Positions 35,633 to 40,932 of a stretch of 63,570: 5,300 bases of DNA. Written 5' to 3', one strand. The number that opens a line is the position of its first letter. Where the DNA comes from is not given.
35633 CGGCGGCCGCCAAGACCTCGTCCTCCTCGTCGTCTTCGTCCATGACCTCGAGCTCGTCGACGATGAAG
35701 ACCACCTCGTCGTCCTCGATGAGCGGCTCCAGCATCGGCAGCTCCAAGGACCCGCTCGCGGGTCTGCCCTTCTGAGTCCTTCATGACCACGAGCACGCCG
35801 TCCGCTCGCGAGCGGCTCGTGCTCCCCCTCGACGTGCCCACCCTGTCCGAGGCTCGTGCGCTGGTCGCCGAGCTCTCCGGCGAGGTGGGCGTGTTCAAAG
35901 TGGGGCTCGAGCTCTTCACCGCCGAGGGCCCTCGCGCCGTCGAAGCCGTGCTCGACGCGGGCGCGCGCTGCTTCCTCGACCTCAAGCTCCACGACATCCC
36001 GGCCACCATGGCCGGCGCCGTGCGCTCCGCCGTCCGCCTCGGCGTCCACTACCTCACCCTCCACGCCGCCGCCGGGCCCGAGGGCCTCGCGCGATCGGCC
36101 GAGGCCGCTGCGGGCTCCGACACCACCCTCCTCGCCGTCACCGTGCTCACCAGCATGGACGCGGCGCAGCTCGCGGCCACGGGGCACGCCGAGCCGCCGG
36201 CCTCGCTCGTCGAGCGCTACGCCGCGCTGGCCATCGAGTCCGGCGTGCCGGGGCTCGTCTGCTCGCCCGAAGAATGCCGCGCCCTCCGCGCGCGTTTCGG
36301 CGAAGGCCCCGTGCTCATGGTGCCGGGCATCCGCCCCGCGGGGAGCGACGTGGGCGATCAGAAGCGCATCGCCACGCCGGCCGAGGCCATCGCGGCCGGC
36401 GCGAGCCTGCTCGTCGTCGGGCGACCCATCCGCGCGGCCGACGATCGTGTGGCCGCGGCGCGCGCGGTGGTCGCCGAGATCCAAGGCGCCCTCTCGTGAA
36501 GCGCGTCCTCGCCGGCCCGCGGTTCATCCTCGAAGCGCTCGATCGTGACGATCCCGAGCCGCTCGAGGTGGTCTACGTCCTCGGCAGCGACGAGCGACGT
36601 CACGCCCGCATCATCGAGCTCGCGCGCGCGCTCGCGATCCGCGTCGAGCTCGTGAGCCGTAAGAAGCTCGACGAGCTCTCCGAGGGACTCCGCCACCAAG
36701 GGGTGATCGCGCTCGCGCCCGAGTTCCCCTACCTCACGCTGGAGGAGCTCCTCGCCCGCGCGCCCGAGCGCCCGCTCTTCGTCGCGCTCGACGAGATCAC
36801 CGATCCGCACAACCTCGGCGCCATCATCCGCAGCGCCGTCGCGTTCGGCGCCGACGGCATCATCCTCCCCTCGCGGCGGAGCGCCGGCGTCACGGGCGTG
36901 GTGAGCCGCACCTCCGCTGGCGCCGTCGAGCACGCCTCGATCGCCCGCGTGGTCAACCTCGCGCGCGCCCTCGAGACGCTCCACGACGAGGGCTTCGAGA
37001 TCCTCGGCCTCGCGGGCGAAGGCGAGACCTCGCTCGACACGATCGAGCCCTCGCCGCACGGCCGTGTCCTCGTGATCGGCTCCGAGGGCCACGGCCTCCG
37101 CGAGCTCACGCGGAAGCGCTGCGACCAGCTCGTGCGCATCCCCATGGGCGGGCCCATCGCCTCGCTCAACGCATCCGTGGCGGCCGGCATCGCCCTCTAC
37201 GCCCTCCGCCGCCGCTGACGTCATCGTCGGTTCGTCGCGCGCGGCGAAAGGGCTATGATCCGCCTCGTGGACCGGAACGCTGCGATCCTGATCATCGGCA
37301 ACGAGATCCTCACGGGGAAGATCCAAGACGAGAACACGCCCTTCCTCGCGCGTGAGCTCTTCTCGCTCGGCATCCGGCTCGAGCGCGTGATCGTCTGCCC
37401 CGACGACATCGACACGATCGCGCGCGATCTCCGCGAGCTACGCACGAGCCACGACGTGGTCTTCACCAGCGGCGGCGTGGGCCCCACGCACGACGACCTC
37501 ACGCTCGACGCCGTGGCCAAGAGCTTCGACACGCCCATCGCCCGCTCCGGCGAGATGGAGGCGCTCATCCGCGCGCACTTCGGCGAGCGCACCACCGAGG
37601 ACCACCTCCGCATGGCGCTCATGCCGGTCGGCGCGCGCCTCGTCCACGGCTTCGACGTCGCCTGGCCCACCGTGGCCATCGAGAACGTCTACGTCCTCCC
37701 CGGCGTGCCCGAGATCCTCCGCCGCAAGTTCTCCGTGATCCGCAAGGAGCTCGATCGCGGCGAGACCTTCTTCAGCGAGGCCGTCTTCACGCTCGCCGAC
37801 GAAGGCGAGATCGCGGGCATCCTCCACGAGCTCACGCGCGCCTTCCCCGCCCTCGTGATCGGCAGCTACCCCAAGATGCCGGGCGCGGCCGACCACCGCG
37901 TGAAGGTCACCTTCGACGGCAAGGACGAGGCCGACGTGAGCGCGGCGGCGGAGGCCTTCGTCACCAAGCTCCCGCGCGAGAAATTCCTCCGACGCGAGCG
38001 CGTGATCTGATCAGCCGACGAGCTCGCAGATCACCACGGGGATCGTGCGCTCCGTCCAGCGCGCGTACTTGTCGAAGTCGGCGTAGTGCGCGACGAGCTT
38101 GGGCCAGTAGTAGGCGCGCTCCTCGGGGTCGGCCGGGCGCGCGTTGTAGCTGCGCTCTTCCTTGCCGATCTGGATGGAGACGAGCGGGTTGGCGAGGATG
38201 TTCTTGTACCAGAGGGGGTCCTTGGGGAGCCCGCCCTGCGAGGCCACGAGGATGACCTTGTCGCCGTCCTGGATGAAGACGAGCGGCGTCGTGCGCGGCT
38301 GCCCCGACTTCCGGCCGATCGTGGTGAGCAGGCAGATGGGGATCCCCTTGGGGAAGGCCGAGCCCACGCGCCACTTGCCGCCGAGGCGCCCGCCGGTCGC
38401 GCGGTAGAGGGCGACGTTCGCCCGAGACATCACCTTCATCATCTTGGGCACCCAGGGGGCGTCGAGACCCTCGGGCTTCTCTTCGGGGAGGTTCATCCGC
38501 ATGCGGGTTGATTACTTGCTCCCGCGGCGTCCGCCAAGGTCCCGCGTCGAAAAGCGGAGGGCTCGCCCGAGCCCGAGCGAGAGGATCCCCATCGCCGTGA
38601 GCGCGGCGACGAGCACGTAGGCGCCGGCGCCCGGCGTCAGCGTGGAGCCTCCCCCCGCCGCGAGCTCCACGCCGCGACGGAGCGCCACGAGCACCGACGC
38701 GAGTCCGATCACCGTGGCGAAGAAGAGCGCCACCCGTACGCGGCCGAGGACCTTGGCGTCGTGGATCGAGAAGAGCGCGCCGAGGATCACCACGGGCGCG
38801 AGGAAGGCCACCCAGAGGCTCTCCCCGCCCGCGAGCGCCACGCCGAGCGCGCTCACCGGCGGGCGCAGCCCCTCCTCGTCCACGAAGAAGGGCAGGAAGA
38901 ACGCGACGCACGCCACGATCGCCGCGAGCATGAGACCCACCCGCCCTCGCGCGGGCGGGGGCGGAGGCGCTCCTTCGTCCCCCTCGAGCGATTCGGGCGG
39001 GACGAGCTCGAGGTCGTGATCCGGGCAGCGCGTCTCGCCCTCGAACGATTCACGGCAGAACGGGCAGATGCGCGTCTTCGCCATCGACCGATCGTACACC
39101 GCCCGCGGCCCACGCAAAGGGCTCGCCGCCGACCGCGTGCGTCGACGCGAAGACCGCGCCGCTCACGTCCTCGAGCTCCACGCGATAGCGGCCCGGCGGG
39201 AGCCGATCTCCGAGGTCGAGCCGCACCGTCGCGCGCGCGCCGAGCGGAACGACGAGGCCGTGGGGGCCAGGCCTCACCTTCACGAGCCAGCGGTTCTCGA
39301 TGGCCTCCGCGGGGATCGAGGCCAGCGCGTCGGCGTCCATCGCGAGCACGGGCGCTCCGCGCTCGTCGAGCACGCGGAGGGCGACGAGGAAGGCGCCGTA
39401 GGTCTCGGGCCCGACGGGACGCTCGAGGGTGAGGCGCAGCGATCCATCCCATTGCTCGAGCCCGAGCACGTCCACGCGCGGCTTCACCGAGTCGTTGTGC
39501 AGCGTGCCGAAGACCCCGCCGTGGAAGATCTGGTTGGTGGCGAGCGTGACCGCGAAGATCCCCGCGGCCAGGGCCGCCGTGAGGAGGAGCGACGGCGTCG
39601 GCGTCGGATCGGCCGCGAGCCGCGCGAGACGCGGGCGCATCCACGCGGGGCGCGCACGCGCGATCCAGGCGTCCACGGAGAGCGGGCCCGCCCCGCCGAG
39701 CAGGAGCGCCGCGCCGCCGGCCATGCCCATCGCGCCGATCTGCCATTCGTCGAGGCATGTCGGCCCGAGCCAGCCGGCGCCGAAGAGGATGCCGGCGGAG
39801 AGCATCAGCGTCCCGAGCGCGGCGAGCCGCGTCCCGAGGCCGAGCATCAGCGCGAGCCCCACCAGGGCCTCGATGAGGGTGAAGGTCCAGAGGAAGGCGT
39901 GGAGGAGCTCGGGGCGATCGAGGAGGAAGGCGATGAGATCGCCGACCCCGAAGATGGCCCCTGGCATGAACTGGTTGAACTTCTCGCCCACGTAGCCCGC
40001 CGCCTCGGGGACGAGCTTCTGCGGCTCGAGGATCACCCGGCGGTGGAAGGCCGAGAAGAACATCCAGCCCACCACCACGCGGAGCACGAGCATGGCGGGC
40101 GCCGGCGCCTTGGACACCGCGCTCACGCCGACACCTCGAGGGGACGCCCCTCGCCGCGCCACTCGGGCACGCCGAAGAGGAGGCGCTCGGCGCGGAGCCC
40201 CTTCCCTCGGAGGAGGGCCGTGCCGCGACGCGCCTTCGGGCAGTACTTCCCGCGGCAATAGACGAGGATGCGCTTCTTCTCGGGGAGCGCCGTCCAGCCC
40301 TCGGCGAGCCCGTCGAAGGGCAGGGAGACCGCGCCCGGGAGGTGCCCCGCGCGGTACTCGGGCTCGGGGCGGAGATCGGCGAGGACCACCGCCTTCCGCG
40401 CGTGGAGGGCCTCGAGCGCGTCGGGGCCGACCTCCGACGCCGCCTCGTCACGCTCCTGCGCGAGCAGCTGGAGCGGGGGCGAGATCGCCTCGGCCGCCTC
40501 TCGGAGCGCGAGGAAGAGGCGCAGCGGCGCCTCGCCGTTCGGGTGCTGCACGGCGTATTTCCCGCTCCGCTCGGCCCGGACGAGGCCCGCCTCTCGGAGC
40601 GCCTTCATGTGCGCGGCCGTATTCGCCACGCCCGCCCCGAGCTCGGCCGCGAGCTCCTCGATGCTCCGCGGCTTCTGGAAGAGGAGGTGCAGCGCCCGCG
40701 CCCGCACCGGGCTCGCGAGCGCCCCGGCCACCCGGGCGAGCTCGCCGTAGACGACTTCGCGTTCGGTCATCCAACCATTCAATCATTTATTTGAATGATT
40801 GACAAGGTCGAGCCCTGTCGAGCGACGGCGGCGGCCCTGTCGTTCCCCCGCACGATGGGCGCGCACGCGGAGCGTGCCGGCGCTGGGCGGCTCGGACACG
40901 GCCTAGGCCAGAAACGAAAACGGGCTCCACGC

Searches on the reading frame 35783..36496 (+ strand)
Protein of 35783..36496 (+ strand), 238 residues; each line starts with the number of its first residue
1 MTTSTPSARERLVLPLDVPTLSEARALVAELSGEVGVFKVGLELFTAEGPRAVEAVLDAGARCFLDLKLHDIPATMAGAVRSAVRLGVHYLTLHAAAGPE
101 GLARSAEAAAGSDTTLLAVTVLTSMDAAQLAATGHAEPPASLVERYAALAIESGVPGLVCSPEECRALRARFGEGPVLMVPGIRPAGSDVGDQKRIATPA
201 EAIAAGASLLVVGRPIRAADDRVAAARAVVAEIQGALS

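Call 27: search_protein_families(library=pfam, proteins=[window:35783-36496:+], max_evalue=0.001)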
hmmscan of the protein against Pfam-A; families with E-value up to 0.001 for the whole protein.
window:35783-36496:+ (238 aa): 1 family
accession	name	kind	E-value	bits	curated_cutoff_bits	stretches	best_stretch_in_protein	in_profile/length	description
PF00215.30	OMPdecase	-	8e-55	186.6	27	1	11-228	2-220/221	Orotidine 5'-phosphate decarboxylase / HUMPS family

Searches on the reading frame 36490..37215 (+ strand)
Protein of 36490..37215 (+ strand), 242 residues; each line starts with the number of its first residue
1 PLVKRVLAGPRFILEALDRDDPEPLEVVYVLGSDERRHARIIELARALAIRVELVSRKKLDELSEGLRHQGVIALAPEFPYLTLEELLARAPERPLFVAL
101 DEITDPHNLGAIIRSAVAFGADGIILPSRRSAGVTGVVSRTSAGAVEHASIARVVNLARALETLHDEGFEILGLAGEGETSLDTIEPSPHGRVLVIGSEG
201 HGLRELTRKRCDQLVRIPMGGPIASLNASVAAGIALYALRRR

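Call 27: search_protein_families(library=pfam, proteins=[window:36490-37215:+], max_evalue=0.001)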
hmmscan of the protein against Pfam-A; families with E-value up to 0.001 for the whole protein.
window:36490-37215:+ (242 aa): 2 families
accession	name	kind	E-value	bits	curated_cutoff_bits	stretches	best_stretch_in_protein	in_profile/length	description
PF00588.24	SpoU_methylase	-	6.6e-40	136.9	29.7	1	96-237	2-142/142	SpoU rRNA Methylase family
PF08032.17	SpoU_sub_bind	-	1e-14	55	22.8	1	8-81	3-75/76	RNA 2'-O ribose methyltransferase substrate binding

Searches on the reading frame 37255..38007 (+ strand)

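Call 27: search_protein_families(library=pfam, proteins=[window:37255-38007:+], max_evalue=0.001)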
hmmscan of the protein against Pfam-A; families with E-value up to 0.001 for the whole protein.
window:37255-38007:+ (251 aa): 2 families
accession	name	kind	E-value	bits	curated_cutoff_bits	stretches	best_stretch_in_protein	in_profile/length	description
PF00994.29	MoCF_biosynth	-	8.9e-30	103.7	26.6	1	10-162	1-137/144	Probable molybdopterin binding domain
PF24102.1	FLAD1_M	-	1.3e-17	63.8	27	1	172-246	2-76/78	FAD synthase, middle domain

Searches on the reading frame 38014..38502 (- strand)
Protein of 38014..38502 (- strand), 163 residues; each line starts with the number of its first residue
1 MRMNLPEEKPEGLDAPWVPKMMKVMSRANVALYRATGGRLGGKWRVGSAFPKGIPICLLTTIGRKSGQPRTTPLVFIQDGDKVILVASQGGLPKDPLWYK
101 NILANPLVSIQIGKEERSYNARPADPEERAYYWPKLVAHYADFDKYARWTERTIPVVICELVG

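Call 67: search_protein_families(library=pfam, proteins=[window:38014-38502:-], max_evalue=0.0001)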
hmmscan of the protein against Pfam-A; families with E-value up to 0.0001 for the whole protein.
window:38014-38502:- (163 aa): 2 families
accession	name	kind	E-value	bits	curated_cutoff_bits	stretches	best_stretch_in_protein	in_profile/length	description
PF04075.20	F420H2_quin_red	-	2.5e-43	147.7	22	1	26-160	2-129/130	F420H(2)-dependent quinone reductase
PF01243.27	PNPOx_N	-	1.7e-06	28.8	28.1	1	49-141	7-94/120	Pyridoxamine 5'-phosphate oxidase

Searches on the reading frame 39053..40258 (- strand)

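Call 67: search_protein_families(library=pfam, proteins=[window:39053-40258:-], max_evalue=0.0001)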
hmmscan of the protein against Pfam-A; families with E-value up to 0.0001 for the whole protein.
window:39053-40258:- (402 aa): 2 families
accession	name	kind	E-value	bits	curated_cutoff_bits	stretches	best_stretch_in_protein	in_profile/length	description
PF04173.18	DoxD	-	6.6e-42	143.7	22.7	1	57-204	3-149/167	TQO small subunit DoxD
PF07680.16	DoxA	-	1.8e-34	118.9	27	1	245-369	1-127/131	TQO small subunit DoxA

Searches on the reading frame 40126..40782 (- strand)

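Call 67: search_protein_families(library=pfam, proteins=[window:40126-40782:-], max_evalue=0.0001)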
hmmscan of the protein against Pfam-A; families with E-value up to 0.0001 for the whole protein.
window:40126-40782:- (219 aa): 3 families
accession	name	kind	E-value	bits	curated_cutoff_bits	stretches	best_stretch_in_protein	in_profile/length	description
PF00581.25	Rhodanese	-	1.1e-12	48.7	22.2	1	120-198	2-89/102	Rhodanese-like domain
PF01022.26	HTH_5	-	4.6e-09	36.5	22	1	24-69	1-46/47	Bacterial regulatory protein, arsR family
PF12840.13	HTH_20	-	1.5e-06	28.5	27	1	22-69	1-49/51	Helix-turn-helix domain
